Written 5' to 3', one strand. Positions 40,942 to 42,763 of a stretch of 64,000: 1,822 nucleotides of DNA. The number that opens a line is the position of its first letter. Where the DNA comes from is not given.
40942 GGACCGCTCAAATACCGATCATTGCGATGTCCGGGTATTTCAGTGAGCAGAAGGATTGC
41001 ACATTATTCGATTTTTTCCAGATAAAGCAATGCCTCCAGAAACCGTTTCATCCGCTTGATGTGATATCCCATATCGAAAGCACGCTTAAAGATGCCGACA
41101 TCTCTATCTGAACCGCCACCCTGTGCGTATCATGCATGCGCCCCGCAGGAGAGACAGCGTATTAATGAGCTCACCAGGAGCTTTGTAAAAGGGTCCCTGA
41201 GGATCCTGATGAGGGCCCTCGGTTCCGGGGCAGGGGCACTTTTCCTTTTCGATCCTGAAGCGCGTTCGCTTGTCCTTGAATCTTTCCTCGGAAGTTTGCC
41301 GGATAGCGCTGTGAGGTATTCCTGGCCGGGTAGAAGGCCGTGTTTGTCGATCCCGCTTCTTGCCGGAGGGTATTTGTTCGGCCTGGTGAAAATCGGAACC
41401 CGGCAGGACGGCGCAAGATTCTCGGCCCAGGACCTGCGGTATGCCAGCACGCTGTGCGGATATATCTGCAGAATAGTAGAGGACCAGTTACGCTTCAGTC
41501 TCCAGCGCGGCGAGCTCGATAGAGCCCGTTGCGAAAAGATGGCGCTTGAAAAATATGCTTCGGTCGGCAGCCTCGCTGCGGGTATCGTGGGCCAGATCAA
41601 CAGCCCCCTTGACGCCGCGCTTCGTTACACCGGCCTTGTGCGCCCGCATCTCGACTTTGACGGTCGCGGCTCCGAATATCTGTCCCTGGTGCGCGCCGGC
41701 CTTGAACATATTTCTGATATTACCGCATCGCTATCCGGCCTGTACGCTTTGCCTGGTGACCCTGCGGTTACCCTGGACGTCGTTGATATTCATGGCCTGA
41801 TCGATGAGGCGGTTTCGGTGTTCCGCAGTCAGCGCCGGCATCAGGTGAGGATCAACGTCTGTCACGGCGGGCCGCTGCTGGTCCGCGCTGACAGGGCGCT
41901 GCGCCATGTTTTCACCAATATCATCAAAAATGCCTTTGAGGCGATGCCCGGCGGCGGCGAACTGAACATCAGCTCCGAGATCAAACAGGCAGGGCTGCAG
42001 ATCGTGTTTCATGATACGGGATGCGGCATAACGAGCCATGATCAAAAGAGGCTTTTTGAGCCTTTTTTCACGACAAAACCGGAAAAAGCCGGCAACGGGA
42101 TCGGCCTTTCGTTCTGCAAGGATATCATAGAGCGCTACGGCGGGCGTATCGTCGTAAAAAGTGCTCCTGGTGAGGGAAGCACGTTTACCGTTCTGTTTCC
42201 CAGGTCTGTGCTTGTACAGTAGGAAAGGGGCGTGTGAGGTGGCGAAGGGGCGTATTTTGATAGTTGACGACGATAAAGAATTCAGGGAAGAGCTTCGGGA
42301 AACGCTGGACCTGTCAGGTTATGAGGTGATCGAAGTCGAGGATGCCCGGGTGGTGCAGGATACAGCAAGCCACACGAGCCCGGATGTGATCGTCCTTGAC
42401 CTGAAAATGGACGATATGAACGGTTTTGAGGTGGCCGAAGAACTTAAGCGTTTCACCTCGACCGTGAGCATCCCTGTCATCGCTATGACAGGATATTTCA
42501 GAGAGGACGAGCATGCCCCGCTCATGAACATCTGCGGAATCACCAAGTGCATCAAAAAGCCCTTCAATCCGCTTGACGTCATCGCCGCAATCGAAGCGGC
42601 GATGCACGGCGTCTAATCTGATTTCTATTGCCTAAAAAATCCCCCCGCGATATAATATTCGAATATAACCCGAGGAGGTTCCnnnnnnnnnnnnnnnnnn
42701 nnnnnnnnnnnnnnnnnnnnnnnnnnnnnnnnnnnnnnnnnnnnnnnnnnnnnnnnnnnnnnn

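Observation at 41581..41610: Histidine-kinase-like protein with Gly in place of the phospho-accepting His but an intact ATP-binding domain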

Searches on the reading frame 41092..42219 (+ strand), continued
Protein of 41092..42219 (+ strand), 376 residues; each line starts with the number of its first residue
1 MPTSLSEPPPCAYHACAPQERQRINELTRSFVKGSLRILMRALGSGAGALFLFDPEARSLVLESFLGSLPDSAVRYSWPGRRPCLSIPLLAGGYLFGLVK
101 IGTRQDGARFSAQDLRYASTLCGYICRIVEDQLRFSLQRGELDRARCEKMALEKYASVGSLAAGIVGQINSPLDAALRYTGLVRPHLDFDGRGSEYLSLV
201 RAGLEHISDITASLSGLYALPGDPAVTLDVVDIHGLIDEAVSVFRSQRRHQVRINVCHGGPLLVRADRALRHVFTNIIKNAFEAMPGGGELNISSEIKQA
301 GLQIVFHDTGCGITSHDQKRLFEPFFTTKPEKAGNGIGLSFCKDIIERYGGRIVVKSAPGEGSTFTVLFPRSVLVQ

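Call 38: find_encoding_contigs(protein=P0125, flank=8000, max_places=2)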
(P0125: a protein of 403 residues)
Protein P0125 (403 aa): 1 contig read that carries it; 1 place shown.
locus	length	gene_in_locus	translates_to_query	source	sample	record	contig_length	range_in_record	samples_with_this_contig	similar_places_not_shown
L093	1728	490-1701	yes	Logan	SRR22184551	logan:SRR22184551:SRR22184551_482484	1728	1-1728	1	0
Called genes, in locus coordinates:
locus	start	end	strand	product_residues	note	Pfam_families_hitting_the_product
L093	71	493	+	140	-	PF00072:Response_reg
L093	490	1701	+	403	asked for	PF01590:GAF, PF13185:GAF_2, PF13492:GAF_3, PF00512:HisKA (weak), PF02518:HATPase_c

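Call 41: find_homologous_proteins(query=A3, max_evalue=1e-40)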
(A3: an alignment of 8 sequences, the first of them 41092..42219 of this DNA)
Query A3 (8 sequences) (376 aa, profile of the alignment): 282 proteins with E <= 1e-40 among 8000 candidates; the best 120 are listed.
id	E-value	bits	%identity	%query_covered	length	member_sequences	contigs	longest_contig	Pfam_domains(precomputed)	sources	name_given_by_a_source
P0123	6.3e-162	557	36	94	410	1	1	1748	PF13185.13,PF01590.33,PF02518.32,PF13492.13,PF00512.32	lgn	-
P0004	2.3e-159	548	56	99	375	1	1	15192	PF13185.13,PF02518.32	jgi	jgi:signal transduction histidine kinase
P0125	1.1e-152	526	35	94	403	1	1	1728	PF13185.13,PF01590.33,PF02518.32,PF13492.13,PF00512.32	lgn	-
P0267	2.9e-147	509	34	92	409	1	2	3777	PF13185.13,PF01590.33,PF02518.32,PF13492.13,PF00512.32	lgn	-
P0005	7.6e-147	507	55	93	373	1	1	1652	PF02518.32,PF14501.13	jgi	jgi:signal transduction histidine kinase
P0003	9.3e-140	484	66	93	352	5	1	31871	PF02518.32,PF14501.13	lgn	-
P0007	6.3e-138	478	54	94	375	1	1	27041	PF02518.32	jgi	jgi:two-component system, NtrC family, sensor kinase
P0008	1.7e-137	476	56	94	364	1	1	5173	PF02518.32,PF13492.13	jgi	jgi:signal transduction histidine kinase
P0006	3.9e-135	469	52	98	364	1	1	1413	PF01590.33,PF02518.32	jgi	jgi:two-component system NtrC family sensor kinase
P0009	7.0e-135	468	51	95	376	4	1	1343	PF02518.32,PF14501.13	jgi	jgi:signal transduction histidine kinase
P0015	1.4e-132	460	36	95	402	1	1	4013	PF13185.13,PF01590.33,PF02518.32,PF13492.13,PF00512.32,PF14501.13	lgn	-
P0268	5.6e-130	452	36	91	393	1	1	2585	PF13185.13,PF01590.33,PF02518.32,PF13492.13,PF00512.32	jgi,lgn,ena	-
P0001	8.9e-130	451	100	78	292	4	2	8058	PF02518.32,PF14501.13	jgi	-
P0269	2.0e-129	450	34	95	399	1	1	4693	PF13185.13,PF01590.33,PF02518.32,PF13492.13,PF00512.32,PF14501.13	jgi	-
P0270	2.4e-128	446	37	94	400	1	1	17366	PF13185.13,PF01590.33,PF02518.32,PF13492.13,PF00512.32,PF14501.13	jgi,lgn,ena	-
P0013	6.1e-128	445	37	93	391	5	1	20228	PF13185.13,PF01590.33,PF02518.32,PF13492.13,PF00512.32,PF14501.13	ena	-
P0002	2.4e-125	436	83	78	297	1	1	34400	PF02518.32,PF14501.13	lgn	-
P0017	5.8e-125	435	36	90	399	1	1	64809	PF13185.13,PF01590.33,PF02518.32,PF13492.13,PF00512.32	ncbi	ncbi:MAG: ATP-binding protein [Candidatus Omnitrophota bacterium]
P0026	1.7e-114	401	31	93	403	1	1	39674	PF13185.13,PF01590.33,PF02518.32,PF13492.13,PF00512.32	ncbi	-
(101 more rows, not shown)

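Call 57: fold_search(model_id=the predicted structure, library=pdb)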
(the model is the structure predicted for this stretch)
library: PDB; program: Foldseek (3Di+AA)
matches with E <= 10: 937; with E <= 0.001: 339
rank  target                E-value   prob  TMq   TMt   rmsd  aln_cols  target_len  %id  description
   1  8a6x_B                8.3e-18  1.00  0.36  0.37  23.5       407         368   20  Crystal structure of a chimeric LOV-Histidine kinase SB2F1 (asymmetrical variant, trigonal form with long c axis) (released 2024-01-10)
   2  4gcz_A                2.0e-17  1.00  0.43  0.44  12.9       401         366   20  Structure of a blue-light photoreceptor (released 2013-06-19)
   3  9jfj_A                3.0e-17  1.00  0.39  0.62  10.2       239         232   26  Crystal structure of the cytoplasmic domain of ZraS in ADP-bound form (released 2025-03-26)
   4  9jfj_B                4.5e-17  1.00  0.38  0.60  19.1       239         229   27  Crystal structure of the cytoplasmic domain of ZraS in ADP-bound form (released 2025-03-26)
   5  8a7f_A                9.0e-17  1.00  0.36  0.37  23.5       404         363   19  Crystal structure of a chimeric LOV-Histidine kinase SB2F1-I66R mutant (asymmetrical variant, trigonal form with long  (released 2024-01-10)
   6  8a52_A                2.2e-16  1.00  0.36  0.37  23.1       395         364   19  Crystal structure of a chimeric LOV-Histidine kinase SB2F1 (asymmetrical variant, trigonal form with long c-axis) (released 2023-12-27)
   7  9jfj_D                4.2e-16  1.00  0.38  0.59  19.3       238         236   26  Crystal structure of the cytoplasmic domain of ZraS in ADP-bound form (released 2025-03-26)
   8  8a3u                  4.2e-16  1.00  0.35  0.36  22.1       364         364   20  Crystal structure of a chimeric LOV-Histidine kinase SB2F1 (symmetrical variant, trigonal form with short c-axis) (released 2023-12-20)
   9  8a7h_A                5.8e-16  1.00  0.35  0.36  23.7       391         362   20  Crystal structure of a chimeric LOV-Histidine kinase SB2F1-I66R mutant (light state; asymmetrical variant, trigonal fo (released 2024-01-10)
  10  8a7f_B                6.2e-16  1.00  0.35  0.36  23.3       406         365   19  Crystal structure of a chimeric LOV-Histidine kinase SB2F1-I66R mutant (asymmetrical variant, trigonal form with long  (released 2024-01-10)
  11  9a5d_A                9.7e-16  1.00  0.38  0.24  17.7       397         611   15  Integrative model of WALK-YYCH by crosslinking MS and deep learning (released 2024-09-18)
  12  9jfj_C                1.5e-15  1.00  0.40  0.63   9.8       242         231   26  Crystal structure of the cytoplasmic domain of ZraS in ADP-bound form (released 2025-03-26)
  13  6rgy_B                5.7e-15  1.00  0.39  0.58   6.4       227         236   23  Revisiting pH-gated conformational switch. Complex HK853-RR468 pH 7.5 (released 2020-02-19)
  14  6rgz_A                7.1e-15  1.00  0.39  0.58   6.4       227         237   23  Revisiting pH-gated conformational switch. Complex HK853-RR468 pH 6.5 (released 2020-02-19)
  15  6rgy_A                8.4e-15  1.00  0.38  0.57   6.5       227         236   23  Revisiting pH-gated conformational switch. Complex HK853-RR468 pH 7.5 (released 2020-02-19)
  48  4q20_A                1.1e-12  1.00  0.38  0.58   8.8       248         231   20  Crystal structure of a C-terminal part of tyrosine kinase (DivL) from Caulobacter crescentus CB15 at 2.50 A resolution (released 2014-04-23)
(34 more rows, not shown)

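Call 59: list_cluster_members(proteins=[P0001, P0124, P0121, P0132, P0129, P0128, P0126])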
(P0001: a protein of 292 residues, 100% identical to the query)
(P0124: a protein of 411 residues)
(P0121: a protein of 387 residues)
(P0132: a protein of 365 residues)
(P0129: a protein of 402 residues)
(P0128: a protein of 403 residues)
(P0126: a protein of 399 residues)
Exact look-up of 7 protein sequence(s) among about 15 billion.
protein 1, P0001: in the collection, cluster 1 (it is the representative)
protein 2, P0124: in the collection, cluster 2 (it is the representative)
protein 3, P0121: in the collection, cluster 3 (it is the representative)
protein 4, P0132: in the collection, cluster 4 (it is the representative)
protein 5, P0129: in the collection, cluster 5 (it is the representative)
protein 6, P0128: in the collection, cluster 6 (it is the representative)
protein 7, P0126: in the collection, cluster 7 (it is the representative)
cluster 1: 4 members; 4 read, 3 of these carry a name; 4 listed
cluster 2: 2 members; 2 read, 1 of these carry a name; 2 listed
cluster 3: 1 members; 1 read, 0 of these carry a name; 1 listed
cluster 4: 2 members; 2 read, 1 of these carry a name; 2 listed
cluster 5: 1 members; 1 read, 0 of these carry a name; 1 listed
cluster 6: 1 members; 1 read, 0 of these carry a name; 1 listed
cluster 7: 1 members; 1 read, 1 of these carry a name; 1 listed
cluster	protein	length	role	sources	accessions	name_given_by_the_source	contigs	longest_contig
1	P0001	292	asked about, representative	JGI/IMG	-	-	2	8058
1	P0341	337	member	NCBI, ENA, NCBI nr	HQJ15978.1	MAG TPA: HAMP domain-containing sensor histidine kinase [Candidatus Omnitrophota ... | HAMP domain-containing sensor histidine kinase [Candidatus Omnitrophota bacterium]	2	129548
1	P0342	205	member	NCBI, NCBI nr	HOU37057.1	MAG TPA: HAMP domain-containing sensor histidine kinase, partial [Candidatus Omnitrophota ... | HAMP domain-containing sensor histidine kinase [Candidatus Omnitrophota bacterium]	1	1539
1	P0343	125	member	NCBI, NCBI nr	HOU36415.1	MAG TPA: hypothetical protein PK562_04010, partial [Candidatus Omnitrophota bacterium] | hypothetical protein [Candidatus Omnitrophota bacterium]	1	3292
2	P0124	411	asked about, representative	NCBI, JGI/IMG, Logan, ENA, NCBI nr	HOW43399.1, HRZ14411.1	MAG TPA: GAF domain-containing sensor histidine kinase [Candidatus Omnitrophota bacterium] | GAF domain-containing sensor histidine kinase [Candidatus Omnitrophota bacterium]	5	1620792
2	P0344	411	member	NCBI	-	-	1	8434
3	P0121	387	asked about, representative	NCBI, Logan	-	-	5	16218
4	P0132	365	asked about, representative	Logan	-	-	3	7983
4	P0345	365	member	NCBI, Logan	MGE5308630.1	MAG: ATP-binding protein [Deltaproteobacteria bacterium]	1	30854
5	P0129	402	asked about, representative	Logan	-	-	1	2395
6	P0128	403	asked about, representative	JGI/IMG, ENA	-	-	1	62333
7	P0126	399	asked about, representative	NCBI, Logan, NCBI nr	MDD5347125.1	MAG: ATP-binding protein [Candidatus Omnitrophica bacterium] | ATP-binding protein [Candidatus Omnitrophota bacterium]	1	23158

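Call 62: find_related_loci(query=P0128, collection=metagenome_contigs, flank=6000)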
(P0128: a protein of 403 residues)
Query P0128 (403 aa) in metagenome_contigs; peptide patterns used: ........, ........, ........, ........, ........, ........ (x = any residue, [..] = any of these).
137 stretches matched a pattern; 23 encode a relative of the query (tblastn E <= 1e-3); 23 distinct loci.
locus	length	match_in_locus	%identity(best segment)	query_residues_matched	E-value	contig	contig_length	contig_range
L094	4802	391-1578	47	1-399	4e-116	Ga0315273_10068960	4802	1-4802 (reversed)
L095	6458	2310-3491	46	3-399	4e-112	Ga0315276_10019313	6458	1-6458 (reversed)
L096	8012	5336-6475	46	17-398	4e-110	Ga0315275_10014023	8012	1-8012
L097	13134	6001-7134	46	18-398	6e-108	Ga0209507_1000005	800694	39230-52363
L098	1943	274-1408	58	20-400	4e-85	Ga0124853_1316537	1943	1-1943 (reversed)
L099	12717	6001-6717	38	168-403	1e-36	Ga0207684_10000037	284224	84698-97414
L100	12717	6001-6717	37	168-403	5e-36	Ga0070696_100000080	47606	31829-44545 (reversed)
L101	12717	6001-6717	37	168-403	1e-35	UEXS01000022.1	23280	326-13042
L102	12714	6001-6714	36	168-402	7e-34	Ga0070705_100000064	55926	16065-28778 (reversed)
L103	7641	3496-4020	38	210-400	2e-31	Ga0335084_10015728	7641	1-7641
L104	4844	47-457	45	265-400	6e-30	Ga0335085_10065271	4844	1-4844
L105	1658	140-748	38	206-402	3e-30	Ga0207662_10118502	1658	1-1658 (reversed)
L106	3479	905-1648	33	168-402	1e-29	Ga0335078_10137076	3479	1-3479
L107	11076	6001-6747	30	168-403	6e-29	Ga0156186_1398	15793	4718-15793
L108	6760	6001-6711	32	180-403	3e-27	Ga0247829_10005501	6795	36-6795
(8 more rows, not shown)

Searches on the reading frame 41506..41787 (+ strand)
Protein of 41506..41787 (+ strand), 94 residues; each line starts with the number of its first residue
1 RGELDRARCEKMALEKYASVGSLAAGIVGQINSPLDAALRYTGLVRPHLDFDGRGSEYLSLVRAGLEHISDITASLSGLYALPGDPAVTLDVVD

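Call 74: search_protein_families(library=pfam, proteins=[window:41506-41787:+], max_evalue=10)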
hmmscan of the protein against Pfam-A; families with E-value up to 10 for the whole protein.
seq(94 aa): 0 families

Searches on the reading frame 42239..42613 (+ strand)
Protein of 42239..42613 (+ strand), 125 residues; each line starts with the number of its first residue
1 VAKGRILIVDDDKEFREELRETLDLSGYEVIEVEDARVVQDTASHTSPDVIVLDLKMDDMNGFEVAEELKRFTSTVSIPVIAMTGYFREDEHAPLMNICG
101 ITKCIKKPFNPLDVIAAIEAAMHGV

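Call 3: search_protein_families(library=pfam, proteins=[window:42239-42613:+], max_evalue=1)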
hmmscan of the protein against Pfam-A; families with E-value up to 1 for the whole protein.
window:42239-42613:+ (125 aa): 8 families
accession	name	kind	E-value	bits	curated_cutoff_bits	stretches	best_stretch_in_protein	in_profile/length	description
PF00072.30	Response_reg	-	1.5e-22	80.3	30.2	1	6-118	1-110/111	Response regulator receiver domain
PF06490.17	FleQ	-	0.00037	21.2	22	1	5-109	1-94/108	Flagellar regulatory protein FleQ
PF00462.30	Glutaredoxin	-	0.0023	18.5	22.9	0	49-83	25-55/60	Glutaredoxin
PF20161.5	VpsR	-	0.018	15.2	23.7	1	16-68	20-72/121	VpsR domain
PF18428.7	BRCT_3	-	0.079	13.4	26.1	1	4-57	6-58/102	BRCA1 C Terminus (BRCT) domain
PF01206.22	TusA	-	0.11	12.8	28.6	1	3-35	26-59/70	Sulfurtransferase TusA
PF11491.13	DUF3213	-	0.14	12.8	27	1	2-34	35-67/85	Protein of unknown function (DUF3213)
PF14350.11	Beta_protein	-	0.24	11.3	27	1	29-73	139-184/342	Beta protein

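Call 4: search_protein_families(library=ncbifam, proteins=[window:42239-42613:+], max_evalue=1)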
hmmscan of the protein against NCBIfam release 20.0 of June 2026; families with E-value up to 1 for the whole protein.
window:42239-42613:+ (125 aa): 103 families (the best 25 are shown)
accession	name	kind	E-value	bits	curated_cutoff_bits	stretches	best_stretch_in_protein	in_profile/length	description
TIGR02154.1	PhoB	equivalog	3.7e-19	68.9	296.2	1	4-122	3-120/226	phosphate regulon transcriptional regulator PhoB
NF053854.1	RespRegPhoBBctds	equivalog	3.9e-17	62.4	270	1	6-122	1-115/225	two-component system response regulator PhoB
NF045717.1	DVU0259_DivK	exception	4.6e-16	59.1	160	1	5-122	4-116/117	DVU0259 family response regulator domain-containing protein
NF006900.1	PRK09390.1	equivalog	5.2e-16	58.8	255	1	3-123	4-121/203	response regulator FixJ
NF007005.1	PRK09468.1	equivalog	6.3e-15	55.2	331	1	4-122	4-119/237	osmolarity response regulator transcription factor OmpR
NF008296.0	PRK11083.1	equivalog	1e-14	54.5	273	1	2-122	2-118/228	two-component system response regulator CreB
NF007135.0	PRK09581.1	equivalog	4.5e-14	52.1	474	1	4-118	3-116/457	PleD family two-component system response regulator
NF033120.0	vanR_FM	exception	5.1e-14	52.5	460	1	4-122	4-118/231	vancomycin resistance response regulator transcription factor, VanR-F/VanR-M family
NF040689.1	MtrAB_MtrA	equivalog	6.5e-14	51.8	300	1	6-122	1-113/219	MtrAB system response regulator MtrA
NF007546.0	PRK10161.1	equivalog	9.7e-14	51.5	471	1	4-123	3-121/229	phosphate response regulator transcription factor PhoB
NF008469.0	PRK11361.1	equivalog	1.3e-13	50.4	714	1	3-110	4-108/461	acetoacetate metabolism transcriptional regulator AtoC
NF045944.1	ResRegRpaBCyano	equivalog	3.4e-13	49.5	330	1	7-122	1-112/229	response regulator transcription factor RpaB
TIGR01818.1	ntrC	equivalog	9.4e-13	47.8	558.6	1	6-122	1-114/463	nitrogen regulation protein NR(I)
NF033791.1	ActR_PrrA_rreg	equivalog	1.2e-12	48.1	250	1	6-120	4-115/173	ActR/PrrA/RegA family redox response regulator transcription factor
NF033117.2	vanR_ACDEGLN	exception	1.4e-12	47.7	350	1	6-121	1-112/226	VanR-ABDEGLN family response regulator transcription factor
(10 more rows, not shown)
